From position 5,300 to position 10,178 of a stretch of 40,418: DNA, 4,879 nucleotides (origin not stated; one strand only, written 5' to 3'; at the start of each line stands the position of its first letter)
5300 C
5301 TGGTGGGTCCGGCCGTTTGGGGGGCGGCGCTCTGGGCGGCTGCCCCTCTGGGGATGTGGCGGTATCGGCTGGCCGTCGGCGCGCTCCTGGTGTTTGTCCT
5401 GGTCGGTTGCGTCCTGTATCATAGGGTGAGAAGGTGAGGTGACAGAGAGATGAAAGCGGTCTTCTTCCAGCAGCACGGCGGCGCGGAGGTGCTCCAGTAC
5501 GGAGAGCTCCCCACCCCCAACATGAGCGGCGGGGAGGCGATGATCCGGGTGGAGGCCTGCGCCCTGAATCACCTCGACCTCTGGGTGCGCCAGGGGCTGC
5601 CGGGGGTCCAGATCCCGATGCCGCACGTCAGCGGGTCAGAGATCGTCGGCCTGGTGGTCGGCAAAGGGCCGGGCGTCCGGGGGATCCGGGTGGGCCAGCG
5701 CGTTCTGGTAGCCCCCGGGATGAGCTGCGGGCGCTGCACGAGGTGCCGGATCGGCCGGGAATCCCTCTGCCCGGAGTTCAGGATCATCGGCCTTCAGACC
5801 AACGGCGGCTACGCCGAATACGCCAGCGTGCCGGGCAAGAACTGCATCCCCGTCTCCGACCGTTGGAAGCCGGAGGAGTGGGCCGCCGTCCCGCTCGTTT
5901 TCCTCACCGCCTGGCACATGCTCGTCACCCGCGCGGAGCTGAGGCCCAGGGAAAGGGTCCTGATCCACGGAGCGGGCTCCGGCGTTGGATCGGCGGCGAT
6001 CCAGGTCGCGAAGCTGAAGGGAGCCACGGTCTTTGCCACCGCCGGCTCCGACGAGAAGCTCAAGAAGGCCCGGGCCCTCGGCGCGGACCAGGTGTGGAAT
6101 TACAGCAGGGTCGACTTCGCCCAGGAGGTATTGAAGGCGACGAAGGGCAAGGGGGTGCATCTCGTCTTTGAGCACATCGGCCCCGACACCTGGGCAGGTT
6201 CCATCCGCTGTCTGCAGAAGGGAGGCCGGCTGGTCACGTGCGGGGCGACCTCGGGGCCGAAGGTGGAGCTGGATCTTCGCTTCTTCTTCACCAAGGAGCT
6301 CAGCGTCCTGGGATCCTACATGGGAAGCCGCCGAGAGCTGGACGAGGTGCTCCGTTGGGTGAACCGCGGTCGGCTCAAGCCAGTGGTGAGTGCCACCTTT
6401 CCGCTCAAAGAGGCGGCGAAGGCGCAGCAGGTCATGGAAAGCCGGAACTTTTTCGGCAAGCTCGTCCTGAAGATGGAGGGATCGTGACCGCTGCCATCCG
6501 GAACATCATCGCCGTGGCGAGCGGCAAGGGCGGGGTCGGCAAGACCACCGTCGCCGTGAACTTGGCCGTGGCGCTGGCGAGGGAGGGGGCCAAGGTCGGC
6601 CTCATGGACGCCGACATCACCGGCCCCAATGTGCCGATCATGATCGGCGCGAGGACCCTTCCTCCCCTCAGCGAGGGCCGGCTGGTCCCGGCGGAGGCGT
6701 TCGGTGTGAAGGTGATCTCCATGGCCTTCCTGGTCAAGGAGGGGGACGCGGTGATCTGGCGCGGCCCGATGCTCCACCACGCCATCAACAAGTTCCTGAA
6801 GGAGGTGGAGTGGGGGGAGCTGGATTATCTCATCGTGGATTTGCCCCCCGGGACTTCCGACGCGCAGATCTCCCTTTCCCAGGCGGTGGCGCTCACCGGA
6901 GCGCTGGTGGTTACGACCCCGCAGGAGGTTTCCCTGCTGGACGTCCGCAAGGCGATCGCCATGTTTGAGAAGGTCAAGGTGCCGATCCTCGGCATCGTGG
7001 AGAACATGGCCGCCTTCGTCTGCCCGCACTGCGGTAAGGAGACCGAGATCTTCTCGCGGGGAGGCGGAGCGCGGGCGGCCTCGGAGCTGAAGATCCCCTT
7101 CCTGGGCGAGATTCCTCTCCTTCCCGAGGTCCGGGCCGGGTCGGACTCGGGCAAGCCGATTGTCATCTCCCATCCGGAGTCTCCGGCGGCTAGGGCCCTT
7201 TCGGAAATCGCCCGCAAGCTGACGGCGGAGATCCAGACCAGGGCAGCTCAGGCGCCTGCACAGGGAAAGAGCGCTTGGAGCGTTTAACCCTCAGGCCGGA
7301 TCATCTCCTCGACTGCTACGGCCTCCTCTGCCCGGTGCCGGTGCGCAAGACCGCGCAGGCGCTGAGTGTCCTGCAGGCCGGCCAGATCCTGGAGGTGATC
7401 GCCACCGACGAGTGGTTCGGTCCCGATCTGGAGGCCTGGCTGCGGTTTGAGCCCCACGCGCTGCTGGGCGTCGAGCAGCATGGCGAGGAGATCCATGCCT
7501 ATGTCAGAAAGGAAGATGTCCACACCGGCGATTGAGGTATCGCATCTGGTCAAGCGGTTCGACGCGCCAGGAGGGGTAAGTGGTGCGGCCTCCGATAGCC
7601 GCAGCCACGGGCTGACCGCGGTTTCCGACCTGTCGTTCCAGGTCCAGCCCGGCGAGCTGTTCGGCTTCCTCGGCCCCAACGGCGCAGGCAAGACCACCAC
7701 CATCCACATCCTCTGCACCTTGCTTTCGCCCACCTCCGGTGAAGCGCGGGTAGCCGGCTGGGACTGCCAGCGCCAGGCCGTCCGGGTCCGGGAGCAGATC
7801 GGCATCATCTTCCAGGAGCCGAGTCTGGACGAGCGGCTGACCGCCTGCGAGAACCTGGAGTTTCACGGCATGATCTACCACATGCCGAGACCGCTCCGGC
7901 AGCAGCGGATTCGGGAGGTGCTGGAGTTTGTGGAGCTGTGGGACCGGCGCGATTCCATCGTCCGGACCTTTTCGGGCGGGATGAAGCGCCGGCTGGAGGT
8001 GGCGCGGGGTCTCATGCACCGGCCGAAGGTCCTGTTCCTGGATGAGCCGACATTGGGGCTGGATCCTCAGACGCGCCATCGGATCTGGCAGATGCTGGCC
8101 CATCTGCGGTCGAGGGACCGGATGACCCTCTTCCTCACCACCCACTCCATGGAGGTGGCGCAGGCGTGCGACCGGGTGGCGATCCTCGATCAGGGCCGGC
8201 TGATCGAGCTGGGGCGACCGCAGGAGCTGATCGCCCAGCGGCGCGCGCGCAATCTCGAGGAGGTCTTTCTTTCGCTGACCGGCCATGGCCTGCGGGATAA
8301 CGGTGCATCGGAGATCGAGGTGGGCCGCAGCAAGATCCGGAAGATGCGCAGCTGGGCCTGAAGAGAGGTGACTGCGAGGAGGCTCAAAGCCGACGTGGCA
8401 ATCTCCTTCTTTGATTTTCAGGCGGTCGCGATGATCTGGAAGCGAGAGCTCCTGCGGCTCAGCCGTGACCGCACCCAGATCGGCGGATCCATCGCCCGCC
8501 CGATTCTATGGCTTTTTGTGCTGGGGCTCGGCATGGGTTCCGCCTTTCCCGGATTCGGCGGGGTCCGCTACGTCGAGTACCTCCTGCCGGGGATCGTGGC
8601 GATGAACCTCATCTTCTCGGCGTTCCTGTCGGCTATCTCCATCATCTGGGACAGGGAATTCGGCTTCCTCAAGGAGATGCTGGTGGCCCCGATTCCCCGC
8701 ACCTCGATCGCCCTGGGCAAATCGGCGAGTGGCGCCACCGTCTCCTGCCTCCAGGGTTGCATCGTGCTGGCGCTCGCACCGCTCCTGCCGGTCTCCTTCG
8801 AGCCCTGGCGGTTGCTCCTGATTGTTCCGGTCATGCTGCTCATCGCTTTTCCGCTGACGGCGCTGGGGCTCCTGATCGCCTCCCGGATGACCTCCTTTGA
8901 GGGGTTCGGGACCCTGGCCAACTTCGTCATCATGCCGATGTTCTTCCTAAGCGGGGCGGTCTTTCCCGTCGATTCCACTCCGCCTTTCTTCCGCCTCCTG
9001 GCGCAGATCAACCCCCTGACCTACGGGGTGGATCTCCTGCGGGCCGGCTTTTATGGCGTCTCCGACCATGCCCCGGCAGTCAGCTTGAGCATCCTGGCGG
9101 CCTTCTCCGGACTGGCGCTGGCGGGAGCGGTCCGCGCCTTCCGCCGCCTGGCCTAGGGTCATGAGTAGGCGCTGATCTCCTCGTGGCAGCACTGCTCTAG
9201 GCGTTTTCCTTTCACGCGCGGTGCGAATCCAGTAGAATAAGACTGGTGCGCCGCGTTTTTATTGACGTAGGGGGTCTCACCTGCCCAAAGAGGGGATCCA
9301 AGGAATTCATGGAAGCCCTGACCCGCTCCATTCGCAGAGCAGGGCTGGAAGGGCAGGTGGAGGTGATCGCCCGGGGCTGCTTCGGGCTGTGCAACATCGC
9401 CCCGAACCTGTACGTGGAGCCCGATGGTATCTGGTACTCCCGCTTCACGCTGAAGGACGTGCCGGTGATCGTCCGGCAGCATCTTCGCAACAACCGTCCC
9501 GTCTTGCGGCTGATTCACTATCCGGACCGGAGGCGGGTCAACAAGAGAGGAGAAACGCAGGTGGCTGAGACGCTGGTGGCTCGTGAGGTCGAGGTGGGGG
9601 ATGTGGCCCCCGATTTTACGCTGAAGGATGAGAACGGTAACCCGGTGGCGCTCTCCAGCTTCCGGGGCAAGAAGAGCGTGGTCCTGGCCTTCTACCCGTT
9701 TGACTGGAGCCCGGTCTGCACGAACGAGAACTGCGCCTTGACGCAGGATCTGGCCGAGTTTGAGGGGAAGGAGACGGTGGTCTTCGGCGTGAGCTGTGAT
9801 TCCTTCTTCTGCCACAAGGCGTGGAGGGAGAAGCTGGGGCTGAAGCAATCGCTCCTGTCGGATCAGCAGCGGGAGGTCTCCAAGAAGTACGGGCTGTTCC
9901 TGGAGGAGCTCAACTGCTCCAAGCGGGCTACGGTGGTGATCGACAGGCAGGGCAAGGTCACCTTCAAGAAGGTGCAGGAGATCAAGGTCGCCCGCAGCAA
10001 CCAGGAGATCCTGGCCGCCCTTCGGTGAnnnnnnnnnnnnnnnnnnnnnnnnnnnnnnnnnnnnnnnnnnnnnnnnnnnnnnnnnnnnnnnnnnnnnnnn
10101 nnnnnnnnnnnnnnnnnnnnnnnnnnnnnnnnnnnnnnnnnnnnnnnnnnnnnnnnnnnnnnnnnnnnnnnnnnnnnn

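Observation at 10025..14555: Complex I reduced to a six-subunit core (NuoBCD fusion, NuoI, NuoA, NuoH), with no N-module or antiporter-like subunits nearby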

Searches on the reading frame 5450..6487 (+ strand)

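Call 4: search_protein_families(library=pfam, proteins=[window:5450-6487:+])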
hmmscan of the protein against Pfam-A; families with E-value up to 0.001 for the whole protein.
window:5450-6487:+ (345 aa): 3 families
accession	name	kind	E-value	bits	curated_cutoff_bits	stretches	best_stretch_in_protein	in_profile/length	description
PF00107.32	ADH_zinc_N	-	3.7e-37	127.6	31.8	1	178-305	1-128/129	Zinc-binding dehydrogenase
PF08240.17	ADH_N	-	9.7e-26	90.5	23.5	1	28-137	3-104/104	Alcohol dehydrogenase GroES-like domain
PF13602.12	ADH_zinc_N_2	-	6e-25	89.2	27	1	210-340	1-134/134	Zinc-binding dehydrogenase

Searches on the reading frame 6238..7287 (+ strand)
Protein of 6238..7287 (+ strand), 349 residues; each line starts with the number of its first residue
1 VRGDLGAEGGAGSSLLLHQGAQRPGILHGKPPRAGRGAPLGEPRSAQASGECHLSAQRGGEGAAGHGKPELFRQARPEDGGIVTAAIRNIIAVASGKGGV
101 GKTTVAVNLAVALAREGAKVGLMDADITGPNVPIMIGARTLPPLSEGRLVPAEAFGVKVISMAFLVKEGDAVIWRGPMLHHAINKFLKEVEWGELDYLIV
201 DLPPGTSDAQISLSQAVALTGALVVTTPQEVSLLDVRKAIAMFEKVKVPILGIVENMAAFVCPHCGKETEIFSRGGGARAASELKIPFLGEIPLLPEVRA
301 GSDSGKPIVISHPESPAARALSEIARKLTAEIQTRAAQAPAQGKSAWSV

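Call 4: search_protein_families(library=pfam, proteins=[window:6238-7287:+])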
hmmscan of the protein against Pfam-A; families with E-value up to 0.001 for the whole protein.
window:6238-7287:+ (349 aa): 9 families
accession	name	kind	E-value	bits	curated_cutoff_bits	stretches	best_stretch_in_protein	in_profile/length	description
PF10609.15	ParA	-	1.5e-102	342.6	27.1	1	87-328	2-245/246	NUBPL iron-transfer P-loop NTPase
PF01656.29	CbiA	-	6.4e-16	58.9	25.4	1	91-307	1-124/125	CobQ/CobB/MinD/ParA nucleotide binding domain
PF13614.12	AAA_31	-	8.2e-13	49.1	27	1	89-127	2-40/177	AAA domain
PF09140.17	MipZ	-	5.5e-09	36.2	20.7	1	90-236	2-136/262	ATPase MipZ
PF02374.21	ArsA_ATPase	-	9e-07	28.8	24.3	1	93-124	5-36/305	Anion-transporting ATPase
PF07015.17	VirC1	-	1.5e-05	24.9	24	1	89-128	2-41/231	VirC1 protein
PF00142.24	Fer4_NifH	-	4.5e-05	23.5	25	0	95-126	6-37/271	4Fe-4S iron sulfur cluster binding proteins, NifH/frxC family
PF13500.12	AAA_26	-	0.00019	21.8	27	0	223-299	132-195/198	AAA domain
PF25199.1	nSTAND_NTPase5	-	0.00064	20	34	0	90-131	42-84/145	Novel STAND NTPase 5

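Call 55: search_protein_families(library=ncbifam, proteins=[window:6238-7287:+], max_evalue=0.00001)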
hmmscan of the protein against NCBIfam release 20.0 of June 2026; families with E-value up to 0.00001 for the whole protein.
window:6238-7287:+ (349 aa): 17 families
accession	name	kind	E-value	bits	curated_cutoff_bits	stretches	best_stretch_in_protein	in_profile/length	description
NF041136.1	MrpORP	equivalog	1.1e-92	311.2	450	1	86-341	3-261/365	iron-sulfur cluster carrier protein MrpORP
NF008669.0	PRK11670.1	equivalog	4.8e-90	302.1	348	1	85-339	104-360/369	iron-sulfur cluster carrier protein ApbC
TIGR01969.1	minD_arch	subfamily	9.4e-32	110.1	201.75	1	90-333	2-234/251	cell division ATPase MinD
TIGR01968.1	minD_bact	equivalog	2e-20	73.3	212.9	2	89-138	2-51/261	septum site-determining protein MinD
NF041546.1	ParA_partition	equivalog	2.5e-15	56.6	180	1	90-126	1-37/203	ParA family partition ATPase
TIGR01007.1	eps_fam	subfamily_domain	7.2e-14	51.8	108.05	1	89-256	18-188/204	polysaccharide biosynthesis tyrosine autokinase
NF047398.1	AAA_KGGVGR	domain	1e-10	42.3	90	1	89-137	3-51/190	KGGVGR-motif variant AAA ATPase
NF008079.0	PRK10818.1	equivalog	1.5e-10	40.8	508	1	89-138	3-52/270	septum site-determining protein MinD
TIGR03018.1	pepcterm_TyrKin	hypoth_equivalog_domain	1.6e-10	40.6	230.65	1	85-248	32-201/207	XrtA-associated tyrosine autokinase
NF053622.1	ATPseBagAMYCTU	equivalog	2.8e-07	30.3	400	1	91-126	9-44/325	ATPase BagA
TIGR03029.1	EpsG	equivalog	3.1e-07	29.9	313.8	1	88-256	103-273/274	chain length determinant protein tyrosine kinase EpsG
TIGR03371.1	cellulose_yhjQ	equivalog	3.3e-07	30.1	157.85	1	89-128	2-41/246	cellulose biosynthesis protein BcsQ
NF010423.0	PRK13849.1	equivalog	1.2e-06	28.1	313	0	89-128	2-41/231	conjugal transfer ATPase VirC1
TIGR04291.1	arsen_driv_ArsA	equivalog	1.8e-06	27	650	1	93-126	324-357/565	arsenical pump-driving ATPase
TIGR03815.1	CpaE_hom_Actino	equivalog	3.3e-06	26.5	154.45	1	90-140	113-163/340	septum site-determining protein Ssd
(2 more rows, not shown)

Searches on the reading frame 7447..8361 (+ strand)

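Call 4: search_protein_families(library=pfam, proteins=[window:7447-8361:+])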
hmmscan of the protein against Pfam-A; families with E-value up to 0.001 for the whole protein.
window:7447-8361:+ (304 aa): 3 families
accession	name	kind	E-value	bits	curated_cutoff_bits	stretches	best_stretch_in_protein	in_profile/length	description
PF00005.33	ABC_tran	-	5.9e-34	118.1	25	1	60-202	2-136/137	ABC transporter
PF13304.12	AAA_21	-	4.2e-11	43.9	27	1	175-237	238-302/304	AAA domain, putative AbiEii toxin, Type IV TA system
PF13175.12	AAA_15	-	0.00096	19.3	32.1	0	194-237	330-373/374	AAA ATPase domain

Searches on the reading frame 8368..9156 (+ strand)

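Call 4: search_protein_families(library=pfam, proteins=[window:8368-9156:+])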
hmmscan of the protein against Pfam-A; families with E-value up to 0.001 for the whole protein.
window:8368-9156:+ (262 aa): 2 families
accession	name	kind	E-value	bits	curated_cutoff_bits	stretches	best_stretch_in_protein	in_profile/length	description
PF01061.29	ABC2_membrane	-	4.8e-39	134.5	26.9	1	20-229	3-211/211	ABC-2 type transporter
PF12698.13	ABC2_membrane_3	-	4.3e-15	56.1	31.6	1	68-255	160-346/347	ABC-2 family transporter protein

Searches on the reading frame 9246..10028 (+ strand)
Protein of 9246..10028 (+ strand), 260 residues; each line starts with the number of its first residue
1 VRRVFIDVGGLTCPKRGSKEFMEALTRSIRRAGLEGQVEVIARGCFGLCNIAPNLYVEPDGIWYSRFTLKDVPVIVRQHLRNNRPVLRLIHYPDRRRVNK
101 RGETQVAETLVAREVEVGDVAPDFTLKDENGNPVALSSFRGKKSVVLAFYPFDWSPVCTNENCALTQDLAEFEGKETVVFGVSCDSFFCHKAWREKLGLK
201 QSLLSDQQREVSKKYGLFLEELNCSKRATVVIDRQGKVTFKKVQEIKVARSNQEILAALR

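Call 3: search_protein_families(library=pfam, proteins=[window:9246-10028:+])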
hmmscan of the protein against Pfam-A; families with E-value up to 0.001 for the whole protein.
window:9246-10028:+ (260 aa): 2 families
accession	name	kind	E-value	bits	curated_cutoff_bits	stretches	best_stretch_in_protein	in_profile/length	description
PF00578.27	AhpC-TSA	-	6.4e-38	129.9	26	1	117-240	1-123/124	AhpC/TSA family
PF08534.16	Redoxin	-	1.5e-21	77.2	26.6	1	117-247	2-137/148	Redoxin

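Call 55: search_protein_families(library=ncbifam, proteins=[window:9246-10028:+], max_evalue=0.00001)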
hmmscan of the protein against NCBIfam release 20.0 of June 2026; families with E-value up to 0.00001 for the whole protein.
window:9246-10028:+ (260 aa): 15 families
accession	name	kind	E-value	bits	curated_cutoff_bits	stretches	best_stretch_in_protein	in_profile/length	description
NF040737.1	peroxi_PrxU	equivalog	1.9e-20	73.5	270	1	99-257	20-187/233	thioredoxin-dependent peroxiredoxin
NF006960.0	PRK09437.1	equivalog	4.4e-20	72.2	140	1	115-256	4-149/156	thioredoxin-dependent thiol peroxidase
TIGR03137.1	AhpC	equivalog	1.1e-19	71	272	1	134-258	24-151/187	alkyl hydroperoxide reductase subunit C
NF009668.0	PRK13189.1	equivalog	5.8e-18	64.9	211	1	113-258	8-159/224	peroxiredoxin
NF001808.0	PRK00522.1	equivalog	7.2e-18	64.6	123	1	109-259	12-165/167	thiol peroxidase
NF053650.1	PerredPrxQDein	equivalog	3e-17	63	260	1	122-259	2-142/148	thioredoxin-dependent peroxiredoxin PrxQ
NF009669.0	PRK13190.1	equivalog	2e-16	59.8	261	1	115-257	3-149/203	putative peroxiredoxin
NF011576.0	PRK15000.1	subfamily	2.9e-15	56.5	301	1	119-257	6-156/200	peroxiredoxin C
NF041612.1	fdxn_Clost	equivalog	3.3e-12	46.9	150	1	13-90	24-101/102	2Fe-2S ferredoxin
NF009670.0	PRK13191.1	equivalog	1.2e-10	41.3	374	1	117-260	9-158/215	putative peroxiredoxin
NF002854.0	PRK03147.1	subfamily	1.3e-09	38.2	170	1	113-239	34-153/176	thiol-disulfide oxidoreductase ResA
NF045827.1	perox_SUH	exception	2.4e-09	36.8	298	1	109-256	12-162/178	thiol peroxidase Prx-SUH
NF041613.1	fdxn_Azotob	equivalog_domain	1.6e-08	34.7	195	1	12-83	23-94/107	2Fe-2S ferredoxin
NF010122.0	PRK13599.1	equivalog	2.7e-08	33.5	456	1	140-260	32-158/220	peroxiredoxin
NF038285.1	deiodinase_rel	hypoth_equivalog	3.4e-06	26.8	250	0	116-156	177-218/347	deiodinase family protein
